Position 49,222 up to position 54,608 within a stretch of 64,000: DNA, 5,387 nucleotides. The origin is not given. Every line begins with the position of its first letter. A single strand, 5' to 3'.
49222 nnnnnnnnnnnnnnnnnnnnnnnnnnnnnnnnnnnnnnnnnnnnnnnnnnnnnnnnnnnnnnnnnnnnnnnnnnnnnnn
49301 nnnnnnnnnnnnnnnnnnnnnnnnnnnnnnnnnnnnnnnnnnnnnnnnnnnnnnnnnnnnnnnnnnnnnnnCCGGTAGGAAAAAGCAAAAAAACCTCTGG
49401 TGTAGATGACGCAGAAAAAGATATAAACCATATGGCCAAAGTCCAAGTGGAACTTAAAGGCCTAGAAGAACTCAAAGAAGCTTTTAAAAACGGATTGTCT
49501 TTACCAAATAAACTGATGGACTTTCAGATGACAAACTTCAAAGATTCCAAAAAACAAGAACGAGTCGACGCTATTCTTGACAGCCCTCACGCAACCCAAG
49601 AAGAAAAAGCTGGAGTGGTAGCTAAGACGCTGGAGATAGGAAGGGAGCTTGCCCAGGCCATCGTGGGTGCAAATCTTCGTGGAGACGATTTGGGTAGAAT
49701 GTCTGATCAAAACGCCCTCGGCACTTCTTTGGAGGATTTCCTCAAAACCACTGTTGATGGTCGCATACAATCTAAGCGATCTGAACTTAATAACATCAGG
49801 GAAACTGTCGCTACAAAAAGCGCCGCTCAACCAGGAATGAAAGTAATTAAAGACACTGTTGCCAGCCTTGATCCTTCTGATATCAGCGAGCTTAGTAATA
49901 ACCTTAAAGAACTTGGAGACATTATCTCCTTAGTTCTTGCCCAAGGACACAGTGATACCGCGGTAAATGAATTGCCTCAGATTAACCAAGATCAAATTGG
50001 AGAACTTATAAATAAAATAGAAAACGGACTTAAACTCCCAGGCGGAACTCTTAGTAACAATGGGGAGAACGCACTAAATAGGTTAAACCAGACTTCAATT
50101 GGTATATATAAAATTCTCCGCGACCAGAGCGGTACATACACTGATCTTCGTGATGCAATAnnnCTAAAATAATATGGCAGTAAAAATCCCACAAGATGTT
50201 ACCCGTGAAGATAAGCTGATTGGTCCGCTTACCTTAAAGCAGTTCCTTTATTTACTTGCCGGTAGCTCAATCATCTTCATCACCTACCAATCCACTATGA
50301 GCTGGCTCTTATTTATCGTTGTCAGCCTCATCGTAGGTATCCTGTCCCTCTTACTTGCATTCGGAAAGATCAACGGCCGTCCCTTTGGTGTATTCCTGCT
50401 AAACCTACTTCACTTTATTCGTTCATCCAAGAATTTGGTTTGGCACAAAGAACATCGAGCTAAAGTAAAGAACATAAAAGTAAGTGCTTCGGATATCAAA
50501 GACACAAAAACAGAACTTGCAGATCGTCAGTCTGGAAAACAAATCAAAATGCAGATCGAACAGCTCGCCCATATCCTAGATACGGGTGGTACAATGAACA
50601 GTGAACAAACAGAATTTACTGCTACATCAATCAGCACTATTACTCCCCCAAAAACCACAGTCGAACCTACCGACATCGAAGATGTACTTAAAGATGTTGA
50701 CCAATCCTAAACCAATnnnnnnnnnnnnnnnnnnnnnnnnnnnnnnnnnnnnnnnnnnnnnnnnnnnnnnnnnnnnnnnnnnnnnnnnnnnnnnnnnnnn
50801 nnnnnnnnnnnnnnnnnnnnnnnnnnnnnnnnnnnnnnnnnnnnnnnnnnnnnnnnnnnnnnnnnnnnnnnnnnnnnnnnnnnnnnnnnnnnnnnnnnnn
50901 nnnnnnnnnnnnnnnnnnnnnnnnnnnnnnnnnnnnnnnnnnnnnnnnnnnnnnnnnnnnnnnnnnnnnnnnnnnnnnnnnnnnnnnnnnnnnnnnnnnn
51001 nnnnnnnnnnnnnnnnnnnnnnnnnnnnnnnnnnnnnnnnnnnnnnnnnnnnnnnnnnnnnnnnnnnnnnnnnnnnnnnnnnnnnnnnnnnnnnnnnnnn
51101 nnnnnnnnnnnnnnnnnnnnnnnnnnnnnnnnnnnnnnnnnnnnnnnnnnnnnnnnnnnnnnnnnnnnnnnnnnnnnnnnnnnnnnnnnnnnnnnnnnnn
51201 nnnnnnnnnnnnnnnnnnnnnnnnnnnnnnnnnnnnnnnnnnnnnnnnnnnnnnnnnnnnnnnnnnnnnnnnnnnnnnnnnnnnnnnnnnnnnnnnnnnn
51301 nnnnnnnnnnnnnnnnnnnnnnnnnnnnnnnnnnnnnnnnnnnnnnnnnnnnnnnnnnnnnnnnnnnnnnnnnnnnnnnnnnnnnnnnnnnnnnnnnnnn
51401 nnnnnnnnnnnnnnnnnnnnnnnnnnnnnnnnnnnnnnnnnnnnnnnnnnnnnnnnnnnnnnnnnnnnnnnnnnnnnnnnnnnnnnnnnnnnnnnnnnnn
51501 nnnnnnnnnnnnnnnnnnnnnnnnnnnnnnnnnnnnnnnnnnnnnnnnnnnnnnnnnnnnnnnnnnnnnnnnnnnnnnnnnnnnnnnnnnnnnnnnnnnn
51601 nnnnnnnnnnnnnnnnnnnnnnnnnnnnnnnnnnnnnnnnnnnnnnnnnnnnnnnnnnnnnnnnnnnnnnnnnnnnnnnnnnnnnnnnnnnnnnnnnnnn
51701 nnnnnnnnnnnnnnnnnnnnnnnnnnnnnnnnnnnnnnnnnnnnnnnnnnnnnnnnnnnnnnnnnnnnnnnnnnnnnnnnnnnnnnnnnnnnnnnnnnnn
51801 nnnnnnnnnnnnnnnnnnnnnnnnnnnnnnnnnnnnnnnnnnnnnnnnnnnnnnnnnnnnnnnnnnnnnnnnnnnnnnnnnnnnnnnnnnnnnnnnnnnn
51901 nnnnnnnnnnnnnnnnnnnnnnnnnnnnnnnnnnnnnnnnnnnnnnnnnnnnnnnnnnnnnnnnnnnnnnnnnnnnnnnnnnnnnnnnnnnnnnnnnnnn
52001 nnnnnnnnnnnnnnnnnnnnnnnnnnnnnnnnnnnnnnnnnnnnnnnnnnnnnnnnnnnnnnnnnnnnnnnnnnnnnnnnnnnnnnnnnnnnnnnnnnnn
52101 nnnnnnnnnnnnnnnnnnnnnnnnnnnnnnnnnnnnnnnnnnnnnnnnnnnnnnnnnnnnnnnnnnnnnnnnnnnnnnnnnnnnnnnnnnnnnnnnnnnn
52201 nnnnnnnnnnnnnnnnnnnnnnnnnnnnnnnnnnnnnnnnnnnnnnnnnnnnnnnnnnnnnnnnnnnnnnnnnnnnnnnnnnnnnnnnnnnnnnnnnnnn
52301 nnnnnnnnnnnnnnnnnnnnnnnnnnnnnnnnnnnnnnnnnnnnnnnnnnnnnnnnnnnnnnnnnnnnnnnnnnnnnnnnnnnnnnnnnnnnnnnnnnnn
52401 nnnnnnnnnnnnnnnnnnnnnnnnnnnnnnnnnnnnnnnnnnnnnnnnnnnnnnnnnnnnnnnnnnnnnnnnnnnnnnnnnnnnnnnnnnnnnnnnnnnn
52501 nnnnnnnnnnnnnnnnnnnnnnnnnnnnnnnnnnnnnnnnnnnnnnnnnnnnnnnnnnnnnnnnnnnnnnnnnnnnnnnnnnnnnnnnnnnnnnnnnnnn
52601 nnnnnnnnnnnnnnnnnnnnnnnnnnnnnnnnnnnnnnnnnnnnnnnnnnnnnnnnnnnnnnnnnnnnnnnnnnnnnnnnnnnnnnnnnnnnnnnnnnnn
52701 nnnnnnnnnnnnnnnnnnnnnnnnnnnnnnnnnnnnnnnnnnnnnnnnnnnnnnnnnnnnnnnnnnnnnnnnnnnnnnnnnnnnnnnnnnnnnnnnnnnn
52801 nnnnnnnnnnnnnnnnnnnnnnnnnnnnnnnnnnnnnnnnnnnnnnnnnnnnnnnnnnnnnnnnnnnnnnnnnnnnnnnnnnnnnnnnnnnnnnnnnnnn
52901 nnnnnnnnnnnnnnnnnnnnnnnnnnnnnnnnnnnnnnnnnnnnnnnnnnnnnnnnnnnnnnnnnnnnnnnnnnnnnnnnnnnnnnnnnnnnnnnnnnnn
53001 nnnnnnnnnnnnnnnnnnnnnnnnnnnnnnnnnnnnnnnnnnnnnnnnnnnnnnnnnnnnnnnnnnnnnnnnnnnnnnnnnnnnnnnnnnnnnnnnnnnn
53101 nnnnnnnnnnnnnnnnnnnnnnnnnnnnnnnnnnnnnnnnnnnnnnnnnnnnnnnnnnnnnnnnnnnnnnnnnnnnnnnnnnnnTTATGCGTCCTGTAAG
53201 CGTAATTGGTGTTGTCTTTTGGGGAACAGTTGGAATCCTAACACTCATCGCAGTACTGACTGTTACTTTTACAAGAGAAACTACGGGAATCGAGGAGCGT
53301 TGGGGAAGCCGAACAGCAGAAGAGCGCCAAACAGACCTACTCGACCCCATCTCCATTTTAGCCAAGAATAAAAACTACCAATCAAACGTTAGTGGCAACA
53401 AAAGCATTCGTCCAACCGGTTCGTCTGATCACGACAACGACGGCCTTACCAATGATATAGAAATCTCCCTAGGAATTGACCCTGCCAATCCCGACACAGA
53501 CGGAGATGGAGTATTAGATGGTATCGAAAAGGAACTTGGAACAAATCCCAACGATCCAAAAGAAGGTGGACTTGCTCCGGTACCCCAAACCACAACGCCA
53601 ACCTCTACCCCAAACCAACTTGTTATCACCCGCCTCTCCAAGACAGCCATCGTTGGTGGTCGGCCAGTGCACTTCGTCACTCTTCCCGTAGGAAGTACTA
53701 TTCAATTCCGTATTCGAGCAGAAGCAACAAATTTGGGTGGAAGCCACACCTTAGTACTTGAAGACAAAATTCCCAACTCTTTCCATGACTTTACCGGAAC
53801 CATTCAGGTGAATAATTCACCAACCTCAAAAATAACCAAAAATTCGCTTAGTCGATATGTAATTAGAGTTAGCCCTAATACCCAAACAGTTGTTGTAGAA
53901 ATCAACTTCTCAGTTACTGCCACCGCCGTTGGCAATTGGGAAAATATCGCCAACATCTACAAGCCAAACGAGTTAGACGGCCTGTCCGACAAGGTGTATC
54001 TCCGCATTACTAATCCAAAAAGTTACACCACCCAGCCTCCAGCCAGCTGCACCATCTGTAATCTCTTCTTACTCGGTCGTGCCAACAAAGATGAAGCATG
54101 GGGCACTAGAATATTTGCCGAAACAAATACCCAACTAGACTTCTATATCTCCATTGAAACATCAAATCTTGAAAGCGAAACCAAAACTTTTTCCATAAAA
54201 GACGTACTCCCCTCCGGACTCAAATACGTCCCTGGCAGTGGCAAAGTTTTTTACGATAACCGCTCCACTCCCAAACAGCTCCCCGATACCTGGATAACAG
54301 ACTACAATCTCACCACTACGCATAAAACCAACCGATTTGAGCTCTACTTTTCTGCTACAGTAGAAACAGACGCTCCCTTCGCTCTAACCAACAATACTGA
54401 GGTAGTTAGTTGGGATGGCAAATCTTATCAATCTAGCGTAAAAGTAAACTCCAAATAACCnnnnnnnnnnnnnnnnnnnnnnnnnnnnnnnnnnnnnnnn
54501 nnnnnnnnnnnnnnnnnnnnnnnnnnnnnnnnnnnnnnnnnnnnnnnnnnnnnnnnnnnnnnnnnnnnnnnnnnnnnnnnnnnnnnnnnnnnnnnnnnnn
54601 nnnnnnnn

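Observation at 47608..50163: VirB6-like protein with a 520-aa charged, coiled-coil-rich C-terminal extension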

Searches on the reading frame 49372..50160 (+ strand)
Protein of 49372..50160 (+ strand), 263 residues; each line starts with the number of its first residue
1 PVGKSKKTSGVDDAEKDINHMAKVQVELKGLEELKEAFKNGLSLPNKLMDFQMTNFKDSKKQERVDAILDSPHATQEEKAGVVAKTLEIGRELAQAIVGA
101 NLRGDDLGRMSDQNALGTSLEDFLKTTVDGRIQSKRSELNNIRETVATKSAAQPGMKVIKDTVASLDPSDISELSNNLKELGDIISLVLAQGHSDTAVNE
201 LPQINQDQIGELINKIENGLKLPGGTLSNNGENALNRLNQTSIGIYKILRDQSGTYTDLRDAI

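Call 47: find_homologous_proteins(query=window:49372-50160:+, max_evalue=0.01)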
Query window:49372-50160:+: 1494 candidates shared short words with the query, none scored E <= 0.01.

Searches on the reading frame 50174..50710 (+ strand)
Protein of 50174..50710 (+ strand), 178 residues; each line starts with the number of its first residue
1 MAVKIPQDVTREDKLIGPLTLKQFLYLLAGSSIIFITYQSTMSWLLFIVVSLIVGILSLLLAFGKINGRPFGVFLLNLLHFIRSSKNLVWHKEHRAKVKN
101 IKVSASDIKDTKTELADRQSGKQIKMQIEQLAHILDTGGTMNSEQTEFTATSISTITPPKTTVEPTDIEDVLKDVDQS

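Call 5: search_protein_families(library=pfam, proteins=[window:50174-50710:+], max_evalue=0.01)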
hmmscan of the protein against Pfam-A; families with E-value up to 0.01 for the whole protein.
window:50174-50710:+ (178 aa): 1 family
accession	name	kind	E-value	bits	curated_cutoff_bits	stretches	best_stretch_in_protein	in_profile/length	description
PF12666.12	PrgI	-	9.7e-10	39.3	27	1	4-88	1-89/91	PrgI family protein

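Call 6: search_protein_families(library=ncbifam, proteins=[window:50174-50710:+], max_evalue=0.1)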
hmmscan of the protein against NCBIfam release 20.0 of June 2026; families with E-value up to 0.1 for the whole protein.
window:50174-50710:+ (178 aa): 3 families
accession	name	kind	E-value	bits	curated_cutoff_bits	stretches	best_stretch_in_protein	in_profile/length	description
NF042935.1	SCO6880_fam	subfamily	0.008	15.2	60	1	14-85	12-81/477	SCO6880 family protein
NF002820.0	PRK02975.1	equivalog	0.013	14.6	510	1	19-64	156-202/450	ECA oligosaccharide polymerase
NF007771.0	PRK10457.1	equivalog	0.041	14.4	129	1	42-79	31-68/82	hypothetical protein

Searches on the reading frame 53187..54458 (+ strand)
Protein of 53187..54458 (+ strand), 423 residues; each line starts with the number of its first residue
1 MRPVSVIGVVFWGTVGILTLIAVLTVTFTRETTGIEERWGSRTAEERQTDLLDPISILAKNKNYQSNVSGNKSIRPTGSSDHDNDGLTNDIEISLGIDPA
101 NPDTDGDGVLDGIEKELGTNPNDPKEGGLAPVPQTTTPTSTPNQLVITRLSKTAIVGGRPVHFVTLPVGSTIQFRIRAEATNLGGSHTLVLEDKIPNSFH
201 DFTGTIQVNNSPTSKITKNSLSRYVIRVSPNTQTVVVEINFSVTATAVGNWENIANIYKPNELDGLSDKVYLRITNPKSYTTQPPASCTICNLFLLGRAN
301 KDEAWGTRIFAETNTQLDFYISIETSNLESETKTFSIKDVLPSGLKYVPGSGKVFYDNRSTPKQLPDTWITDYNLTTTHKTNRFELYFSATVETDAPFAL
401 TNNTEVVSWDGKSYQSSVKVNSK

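Call 5: search_protein_families(library=pfam, proteins=[window:53187-54458:+], max_evalue=0.01)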
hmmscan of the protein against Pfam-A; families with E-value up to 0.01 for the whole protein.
window:53187-54458:+ (423 aa): 1 family
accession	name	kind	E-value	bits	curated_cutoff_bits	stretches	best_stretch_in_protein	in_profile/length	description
PF18884.5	TSP3_bac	-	1.1e-08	35.1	25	1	103-124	1-22/22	Bacterial TSP3 repeat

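Call 6: search_protein_families(library=ncbifam, proteins=[window:53187-54458:+], max_evalue=0.1)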
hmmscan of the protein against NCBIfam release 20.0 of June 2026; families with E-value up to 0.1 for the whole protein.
window:53187-54458:+ (423 aa): 5 families
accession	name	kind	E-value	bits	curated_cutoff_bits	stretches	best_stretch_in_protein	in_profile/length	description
TIGR04226.1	RrgB_K2N_iso_D2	domain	3e-06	28.1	30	1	314-390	20-85/123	isopeptide-forming domain-containing fimbrial protein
NF033765.2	gliding_CglD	equivalog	8.4e-06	23.8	400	1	79-116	264-301/1124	adventurous gliding motility lipoprotein CglD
TIGR01451.2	B_ant_repeat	repeat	0.00065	19.7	24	1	334-354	30-50/53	DUF11 type repeat protein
NF047639.1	throspo3_MtsD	equivalog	0.0076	14.4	800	1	79-129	458-508/651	cell-cell cohesion protein MtsD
NF045998.1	cleave_ABC_plasm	equivalog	0.023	13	500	1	197-275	515-593/673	Mbov_0121 family peptidase domain-containing ABC transporter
